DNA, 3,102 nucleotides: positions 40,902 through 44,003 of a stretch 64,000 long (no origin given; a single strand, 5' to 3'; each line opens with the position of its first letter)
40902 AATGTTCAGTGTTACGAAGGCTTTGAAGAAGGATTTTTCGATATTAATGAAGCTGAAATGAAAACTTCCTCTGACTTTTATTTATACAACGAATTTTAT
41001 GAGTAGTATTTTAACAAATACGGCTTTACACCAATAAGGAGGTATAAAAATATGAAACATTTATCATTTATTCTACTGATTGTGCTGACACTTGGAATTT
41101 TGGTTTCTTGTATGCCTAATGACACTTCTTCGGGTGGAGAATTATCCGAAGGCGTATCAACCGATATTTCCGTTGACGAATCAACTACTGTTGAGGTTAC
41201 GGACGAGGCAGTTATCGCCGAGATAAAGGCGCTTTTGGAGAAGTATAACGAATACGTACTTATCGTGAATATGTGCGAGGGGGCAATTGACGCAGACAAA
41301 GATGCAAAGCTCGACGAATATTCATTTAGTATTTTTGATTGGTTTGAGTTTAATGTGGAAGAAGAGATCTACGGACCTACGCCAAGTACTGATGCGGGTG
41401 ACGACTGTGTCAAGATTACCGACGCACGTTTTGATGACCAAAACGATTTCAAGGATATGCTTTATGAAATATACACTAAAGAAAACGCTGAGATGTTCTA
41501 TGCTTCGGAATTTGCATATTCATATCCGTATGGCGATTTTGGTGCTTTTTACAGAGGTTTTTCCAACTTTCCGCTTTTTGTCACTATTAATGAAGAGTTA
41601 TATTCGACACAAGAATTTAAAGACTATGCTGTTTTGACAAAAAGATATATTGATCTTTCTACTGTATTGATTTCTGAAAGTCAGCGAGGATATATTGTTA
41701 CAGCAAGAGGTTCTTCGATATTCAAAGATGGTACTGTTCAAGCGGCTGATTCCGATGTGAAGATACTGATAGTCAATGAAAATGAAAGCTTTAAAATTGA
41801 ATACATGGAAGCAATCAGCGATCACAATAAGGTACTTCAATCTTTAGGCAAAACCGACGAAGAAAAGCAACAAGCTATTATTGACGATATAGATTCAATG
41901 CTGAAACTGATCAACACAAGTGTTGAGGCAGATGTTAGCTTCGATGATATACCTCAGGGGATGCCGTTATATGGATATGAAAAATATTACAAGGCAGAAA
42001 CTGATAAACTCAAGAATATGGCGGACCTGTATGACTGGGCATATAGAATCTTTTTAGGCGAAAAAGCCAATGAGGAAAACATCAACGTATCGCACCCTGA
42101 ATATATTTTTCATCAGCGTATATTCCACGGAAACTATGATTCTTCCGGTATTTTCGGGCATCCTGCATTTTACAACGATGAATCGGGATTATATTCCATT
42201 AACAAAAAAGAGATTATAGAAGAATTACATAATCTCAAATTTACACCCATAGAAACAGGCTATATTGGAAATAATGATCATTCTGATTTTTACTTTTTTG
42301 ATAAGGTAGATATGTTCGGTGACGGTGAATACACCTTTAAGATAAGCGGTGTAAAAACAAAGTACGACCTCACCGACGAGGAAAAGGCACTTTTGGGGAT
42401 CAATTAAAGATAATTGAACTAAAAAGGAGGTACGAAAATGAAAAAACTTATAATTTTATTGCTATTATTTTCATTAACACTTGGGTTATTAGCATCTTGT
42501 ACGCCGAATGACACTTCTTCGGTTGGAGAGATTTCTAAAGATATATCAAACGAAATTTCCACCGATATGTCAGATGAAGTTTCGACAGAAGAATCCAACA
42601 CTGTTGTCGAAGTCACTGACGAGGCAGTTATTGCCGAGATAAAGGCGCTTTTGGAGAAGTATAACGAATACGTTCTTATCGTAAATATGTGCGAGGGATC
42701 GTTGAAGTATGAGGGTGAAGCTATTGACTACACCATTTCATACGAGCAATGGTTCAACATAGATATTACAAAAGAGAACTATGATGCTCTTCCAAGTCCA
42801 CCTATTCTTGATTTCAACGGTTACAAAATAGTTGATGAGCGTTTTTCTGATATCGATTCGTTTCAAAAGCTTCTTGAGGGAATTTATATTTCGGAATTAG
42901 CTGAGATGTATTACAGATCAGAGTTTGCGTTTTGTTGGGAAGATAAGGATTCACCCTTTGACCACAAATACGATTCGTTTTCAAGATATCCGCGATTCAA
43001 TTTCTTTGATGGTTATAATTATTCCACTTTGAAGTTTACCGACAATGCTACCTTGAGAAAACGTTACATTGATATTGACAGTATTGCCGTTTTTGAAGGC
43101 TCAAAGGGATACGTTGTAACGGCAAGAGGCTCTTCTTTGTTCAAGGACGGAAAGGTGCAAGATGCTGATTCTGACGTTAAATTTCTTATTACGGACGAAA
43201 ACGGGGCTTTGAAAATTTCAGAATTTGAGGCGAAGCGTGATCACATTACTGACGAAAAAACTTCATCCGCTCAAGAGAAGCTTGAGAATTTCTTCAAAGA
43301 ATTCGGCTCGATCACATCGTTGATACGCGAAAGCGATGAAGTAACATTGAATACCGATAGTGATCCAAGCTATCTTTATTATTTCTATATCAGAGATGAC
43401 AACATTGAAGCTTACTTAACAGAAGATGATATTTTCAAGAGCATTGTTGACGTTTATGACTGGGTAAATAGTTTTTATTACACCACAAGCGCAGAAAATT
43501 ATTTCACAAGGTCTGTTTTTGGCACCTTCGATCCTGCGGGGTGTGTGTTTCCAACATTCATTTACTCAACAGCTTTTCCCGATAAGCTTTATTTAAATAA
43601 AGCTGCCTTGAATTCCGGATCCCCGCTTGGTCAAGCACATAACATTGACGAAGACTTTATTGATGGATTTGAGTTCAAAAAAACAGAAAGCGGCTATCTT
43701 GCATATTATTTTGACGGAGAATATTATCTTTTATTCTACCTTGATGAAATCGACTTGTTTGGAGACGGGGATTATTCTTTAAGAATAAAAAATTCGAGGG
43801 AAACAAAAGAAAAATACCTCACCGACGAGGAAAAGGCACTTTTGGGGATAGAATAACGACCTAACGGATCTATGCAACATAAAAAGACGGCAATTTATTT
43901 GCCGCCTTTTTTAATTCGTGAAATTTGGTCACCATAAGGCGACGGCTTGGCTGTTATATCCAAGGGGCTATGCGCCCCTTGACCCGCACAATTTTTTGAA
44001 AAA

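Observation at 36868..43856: AT-rich four-gene module: secreted multidomain C39-like cysteine peptidase followed by three tandem paralogous secreted/lipoproteins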

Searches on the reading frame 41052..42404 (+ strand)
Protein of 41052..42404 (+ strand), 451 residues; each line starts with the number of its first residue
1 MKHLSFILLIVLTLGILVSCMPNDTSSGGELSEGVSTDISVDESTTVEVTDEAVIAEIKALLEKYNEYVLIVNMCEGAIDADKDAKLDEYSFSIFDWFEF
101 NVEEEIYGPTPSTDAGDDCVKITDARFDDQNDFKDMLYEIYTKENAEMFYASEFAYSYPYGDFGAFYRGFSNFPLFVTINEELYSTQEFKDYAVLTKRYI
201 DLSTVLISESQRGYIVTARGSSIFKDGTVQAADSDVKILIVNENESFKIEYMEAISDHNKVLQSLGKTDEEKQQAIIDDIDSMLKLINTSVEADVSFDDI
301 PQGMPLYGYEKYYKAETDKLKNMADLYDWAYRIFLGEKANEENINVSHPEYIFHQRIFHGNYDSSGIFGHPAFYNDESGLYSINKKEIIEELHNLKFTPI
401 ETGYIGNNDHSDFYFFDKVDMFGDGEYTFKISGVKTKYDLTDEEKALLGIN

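Call 3: search_protein_families(library=pfam, proteins=[window:41052-42404:+], max_evalue=1)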
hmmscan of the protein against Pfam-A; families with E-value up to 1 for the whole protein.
window:41052-42404:+ (451 aa): 0 families

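Call 4: search_protein_families(library=ncbifam, proteins=[window:41052-42404:+], max_evalue=1)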
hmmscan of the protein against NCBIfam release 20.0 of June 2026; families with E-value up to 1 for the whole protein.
window:41052-42404:+ (451 aa): 1 family
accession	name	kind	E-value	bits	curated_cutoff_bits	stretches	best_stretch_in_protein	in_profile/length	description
NF053625.1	SerKinSerKArch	equivalog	0.025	13.7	380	1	51-95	101-145/244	ADP-dependent L-serine kinase SerK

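Call 7: search_protein_families(library=padloc, proteins=[window:41052-42404:+], max_evalue=1)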
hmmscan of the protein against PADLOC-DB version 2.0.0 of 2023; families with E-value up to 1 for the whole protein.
window:41052-42404:+ (451 aa): 0 families

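Call 36: find_homologous_proteins(query=A4, max_evalue=0.001)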
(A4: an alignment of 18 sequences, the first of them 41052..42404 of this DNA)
Query A4 (18 sequences) (451 aa, profile of the alignment): 12 proteins with E <= 0.001 among 8000 candidates.
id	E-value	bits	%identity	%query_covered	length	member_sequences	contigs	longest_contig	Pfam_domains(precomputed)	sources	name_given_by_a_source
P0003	9.7e-161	554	96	97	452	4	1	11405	-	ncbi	-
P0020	1.1e-156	541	42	96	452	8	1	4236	-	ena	-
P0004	1.2e-156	541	41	89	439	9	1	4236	-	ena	-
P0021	4.2e-150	519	50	89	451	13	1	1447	-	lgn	-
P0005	8.6e-150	518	48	100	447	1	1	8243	-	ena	-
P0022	7.2e-145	502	42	96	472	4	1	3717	-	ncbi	-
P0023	1.4e-142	494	40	96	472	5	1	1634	-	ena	-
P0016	1.4e-99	352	23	75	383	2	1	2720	-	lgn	-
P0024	1.2e-90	323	52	51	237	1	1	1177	-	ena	-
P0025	1.0e-83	300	32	92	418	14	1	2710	-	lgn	-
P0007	2.0e-48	184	63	36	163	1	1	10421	-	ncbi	-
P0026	7.4e-33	132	41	29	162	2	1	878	-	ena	-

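Call 51: predict_structure(alignment_id=A5)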
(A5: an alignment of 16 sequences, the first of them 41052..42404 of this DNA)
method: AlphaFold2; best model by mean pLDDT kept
length: 451 residues; sequences in the alignment: 16
mean_pLDDT: 75.6   pTM: 0.80
mean pLDDT of the five models: 75.6, 75.0, 74.5, 73.8, 70.7
residues with pLDDT >= 90: 146; 70-90: 158; 50-70: 58; < 50: 89
segments of 3 or more residues with pLDDT < 50: 12-43, 91-114, 160-167, 298-308, 338-344, 364-367
pLDDT, mean of each block of 10 residues (from residue 1): 54 43 29 30 68 97 98 94 72 41 39 57 91 94 90 68 49 75 85 95 97 97 97 97 96 91 72 88 87 65 45 84 93 72 63 80 54 83 73 83 83 86 90 78 83 71
secondary structure, 60 per line:
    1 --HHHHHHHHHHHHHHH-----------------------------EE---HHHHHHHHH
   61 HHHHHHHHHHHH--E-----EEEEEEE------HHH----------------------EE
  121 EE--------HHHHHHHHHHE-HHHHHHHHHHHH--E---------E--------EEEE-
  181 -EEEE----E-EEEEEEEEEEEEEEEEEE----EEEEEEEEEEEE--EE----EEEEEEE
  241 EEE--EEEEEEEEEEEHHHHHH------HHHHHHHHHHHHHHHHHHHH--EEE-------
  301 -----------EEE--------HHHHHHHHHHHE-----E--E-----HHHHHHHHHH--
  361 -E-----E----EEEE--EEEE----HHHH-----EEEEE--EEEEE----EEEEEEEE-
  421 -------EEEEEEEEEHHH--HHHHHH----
elements in order: H3-17 H52-72 E81-87 E119-122 H131-140 H143-154 E176-179 E182-185 E192-209 E214-225 E234-243 E246-256 H257-262 H269-288 E291-293 E312-314 H323-333 H349-358 E373-376 E379-382 H387-390 E396-400 E403-407 E412-419 E428-436 H442-447

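Call 57: fold_search(model_id=the predicted structure, library=pdb)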
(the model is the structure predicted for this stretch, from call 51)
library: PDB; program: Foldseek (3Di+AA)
matches with E <= 10: 264; with E <= 0.001: 0
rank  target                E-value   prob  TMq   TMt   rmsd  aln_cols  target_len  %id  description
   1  9euf_A                2.3e-03  0.33  0.12  0.18  23.5       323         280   15  Cryo-EM structure of Staphylococcus aureus bacteriophage phi812 baseplate in the pre-contraction state - complete (released 2025-04-09)
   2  7aed_B                2.1e-01  0.18  0.12  0.31  10.5       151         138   15  VirB8 domain of PrgL from Enterococcus faecalis pCF10 (released 2020-11-18)
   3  7aed_A                3.9e-01  0.16  0.11  0.32  10.7       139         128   14  VirB8 domain of PrgL from Enterococcus faecalis pCF10 (released 2020-11-18)
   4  3qk9_B                4.9e-01  0.28  0.10  0.23   7.3        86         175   17  Yeast Tim44 C-terminal domain complexed with Cymal-3 (released 2011-03-09)
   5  3q8d_B                7.2e-01  0.04  0.06  0.11  14.8       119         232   13  E. coli RecO complex with SSB C-terminus (released 2011-05-04)
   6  7sjy_B                1.1e+00  0.35  0.09  0.13   6.5        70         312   13  Crystal structure of Clostridium thermocellum RsgI9 S1C-NTF2 bi-domain (released 2022-03-02)
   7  6p7l_F                1.1e+00  0.20  0.11  0.30   5.4        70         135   17  1.8 Angstrom structure of Aln2 from Streptomyces sp. CM020 (released 2020-06-17)
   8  2bo9_B                1.3e+00  0.02  0.11  0.18  15.4       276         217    9  Human carboxypeptidase A4 in complex with human latexin. (released 2005-04-15)
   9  9eoy_A                1.4e+00  0.08  0.08  0.21  10.1        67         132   13  Structure of Thr354Asn, Glu355Gln, Thr412Asn, Ile414Met, Ile464His, and Phe467Met mutant human CaMKII alpha hub bound  (released 2024-09-25)
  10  4gop_B                1.4e+00  0.04  0.07  0.16   7.9        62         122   16  Structure and Conformational Change of a Replication Protein A Heterotrimer Bound to ssDNA (released 2012-11-28)
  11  3hzp                  1.8e+00  0.28  0.12  0.36   4.3        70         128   17  Crystal structure of NTF2-like protein of unknown function MN2A_0505 from Prochlorococcus marinus (YP_291699.1) from Pro (released 2009-07-07)
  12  3zxu_D                1.9e+00  0.02  0.08  0.14  13.6       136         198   12  Crystal structure of the Ctf19-Mcm21 kinetochore heterodimer from yeast (released 2012-03-14)
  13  4ovm_A                2.0e+00  0.18  0.11  0.33   4.4        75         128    9  Crystal structure of SgcJ protein from Streptomyces carzinostaticus (released 2013-12-25)
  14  4ovm_C                2.0e+00  0.16  0.11  0.32   4.4        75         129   11  Crystal structure of SgcJ protein from Streptomyces carzinostaticus (released 2013-12-25)
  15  9lcw_A                2.0e+00  0.02  0.05  0.13  15.3       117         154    8  Grimontia hollisae thermostable direct hemolysin K88A mutant in complex with 1-nt long 3'-overhang dsDNA (released 2026-01-14)
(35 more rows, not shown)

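Call 60: search_solved_structures(query=A4, max_evalue=10, show_alignments=0)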
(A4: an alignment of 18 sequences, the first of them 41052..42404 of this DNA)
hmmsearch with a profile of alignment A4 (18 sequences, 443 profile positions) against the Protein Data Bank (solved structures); distinct sequences matched with E-value up to 10: 1.
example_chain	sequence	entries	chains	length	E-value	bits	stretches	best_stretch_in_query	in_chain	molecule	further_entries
9hjm_J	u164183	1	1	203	7.7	8.8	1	352-429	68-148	DUF4827 domain-containing protein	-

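Call 77: fold_search(model_id=the predicted structure, library=viral)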
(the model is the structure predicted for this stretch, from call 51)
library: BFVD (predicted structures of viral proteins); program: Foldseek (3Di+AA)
matches with E <= 10: 255; with E <= 0.001: 0
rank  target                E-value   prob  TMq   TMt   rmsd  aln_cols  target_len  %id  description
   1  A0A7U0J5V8            5.4e-01  0.06  0.13  0.19  23.3       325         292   12  (no name in the UniProt tables at hand)
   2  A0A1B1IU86            5.7e-01  0.06  0.07  0.17  13.2       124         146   12  (no name in the UniProt tables at hand)
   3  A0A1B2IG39            9.4e-01  0.16  0.09  0.21   7.5        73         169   11  (no name in the UniProt tables at hand)
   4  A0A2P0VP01            9.4e-01  0.01  0.07  0.05  28.3       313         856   13  WD40 repeat-containing protein [Tetraselmis virus 1]
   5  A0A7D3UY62            9.9e-01  0.23  0.11  0.34   6.2        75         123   15  (no name in the UniProt tables at hand)
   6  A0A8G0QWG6            1.1e+00  0.02  0.08  0.08  19.9       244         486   11  (no name in the UniProt tables at hand)
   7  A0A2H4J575            1.1e+00  0.01  0.09  0.09  27.0       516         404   11  Uncharacterized protein [uncultured Caudovirales phage]
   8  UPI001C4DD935         1.1e+00  0.06  0.06  0.04  14.0        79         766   15  (no name look-up for this kind of identifier)
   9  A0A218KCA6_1          1.1e+00  0.04  0.10  0.04  29.6       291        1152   12  Putative tail tape measure protein [Bacillus phage PBC2]
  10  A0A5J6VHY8            1.2e+00  0.16  0.11  0.32  12.1       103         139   11  Uncharacterized protein [Megaviridae environmental sample]
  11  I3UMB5                1.2e+00  0.07  0.07  0.07  18.8       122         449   10  Rad50/SbcC-type AAA domain-containing protein [Colwellia phage 9A]
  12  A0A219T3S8            1.2e+00  0.02  0.09  0.05  18.7       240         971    8  RNA-dependent RNA polymerase (Fragment) [Emaravirus cajani]
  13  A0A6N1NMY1            1.4e+00  0.12  0.09  0.16   6.1        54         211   13  Putative orfan [Tupanvirus soda lake]
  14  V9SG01                1.5e+00  0.03  0.06  0.19  15.2       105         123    8  Uncharacterized protein [Tunisvirus fontaine2]
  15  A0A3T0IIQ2            1.6e+00  0.12  0.08  0.29  10.5        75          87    9  Uncharacterized protein [Vibrio virus vB_VspP_SBP1]
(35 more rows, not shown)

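Call 78: search_protein_families(library=phrogs, proteins=[window:41052-42404:+], max_evalue=1)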
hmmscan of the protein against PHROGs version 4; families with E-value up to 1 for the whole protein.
window:41052-42404:+ (451 aa): 2 families
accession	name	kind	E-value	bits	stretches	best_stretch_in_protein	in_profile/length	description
phrog_6716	-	unknown function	0.17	12.8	1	7-78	6-69/104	-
phrog_30110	-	unknown function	0.31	12.3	0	234-281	40-87/96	-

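Call 84: find_encoding_contigs(protein=P0025, flank=10000)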
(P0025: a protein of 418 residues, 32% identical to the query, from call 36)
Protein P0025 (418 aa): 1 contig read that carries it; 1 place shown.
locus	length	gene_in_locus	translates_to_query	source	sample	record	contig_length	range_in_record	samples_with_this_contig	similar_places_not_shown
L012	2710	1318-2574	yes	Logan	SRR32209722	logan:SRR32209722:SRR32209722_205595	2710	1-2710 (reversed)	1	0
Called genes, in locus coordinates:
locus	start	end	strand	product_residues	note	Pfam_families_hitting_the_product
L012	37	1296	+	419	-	-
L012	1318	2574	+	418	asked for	-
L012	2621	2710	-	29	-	?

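Call 97: search_protein_families(library=pfam, alignment_id=A4, max_evalue=10)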
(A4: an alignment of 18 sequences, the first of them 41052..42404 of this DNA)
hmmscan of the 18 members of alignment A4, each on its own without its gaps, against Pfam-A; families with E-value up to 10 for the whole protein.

A. member 1, window:41052-42404:+ (451 aa): 0 families

B. families by the number of members that match (of 18 scanned): 13 families
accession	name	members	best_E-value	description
PF00177.27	Ribosomal_S7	1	1.6e-15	Ribosomal protein S7p/S5e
PF05452.16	Clavanin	1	0.0027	Clavanin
PF07426.16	Dynactin_p22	1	0.022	Dynactin subunit p22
PF14524.12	Wzt_C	1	0.067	Wzt C-terminal domain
PF13786.12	DUF4179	1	0.096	Domain of unknown function (DUF4179)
PF20510.4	HgmA_N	1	0.11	Homogentisate 1,2-dioxygenase N-terminal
PF14826.12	FACT-Spt16_Nlob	1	0.12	FACT complex subunit SPT16 N-terminal lobe domain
PF20119.4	DUF6509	1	0.13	Family of unknown function (DUF6509)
PF02621.19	VitK2_biosynth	1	0.14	Menaquinone biosynthesis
PF24744.1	CARF-assoc_HTH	1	0.15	CARF-associated HTH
PF13800.11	Sigma_reg_N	1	0.47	Sigma factor regulator N-terminal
PF08139.17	LPAM_1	1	1.1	Prokaryotic membrane lipoprotein lipid attachment site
PF17934.6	TetR_C_26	1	1.3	Tetracyclin repressor-like, C-terminal domain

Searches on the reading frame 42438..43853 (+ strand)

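Call 3: search_protein_families(library=pfam, proteins=[window:42438-43853:+], max_evalue=1)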
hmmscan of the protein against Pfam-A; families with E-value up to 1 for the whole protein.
window:42438-43853:+ (472 aa): 0 families

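Call 4: search_protein_families(library=ncbifam, proteins=[window:42438-43853:+], max_evalue=1)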
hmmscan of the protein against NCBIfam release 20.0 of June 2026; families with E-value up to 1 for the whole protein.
window:42438-43853:+ (472 aa): 0 families

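Call 7: search_protein_families(library=padloc, proteins=[window:42438-43853:+], max_evalue=1)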
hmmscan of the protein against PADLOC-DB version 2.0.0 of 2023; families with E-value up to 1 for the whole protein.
window:42438-43853:+ (472 aa): 1 family
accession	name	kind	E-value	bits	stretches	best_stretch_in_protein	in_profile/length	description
PDLC01281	Csx1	-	0.053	11.5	1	193-305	11-114/191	CAS-III; associated_signaling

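Call 78: search_protein_families(library=phrogs, proteins=[window:42438-43853:+], max_evalue=1)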
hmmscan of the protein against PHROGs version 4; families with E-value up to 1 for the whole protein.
window:42438-43853:+ (472 aa): 0 families
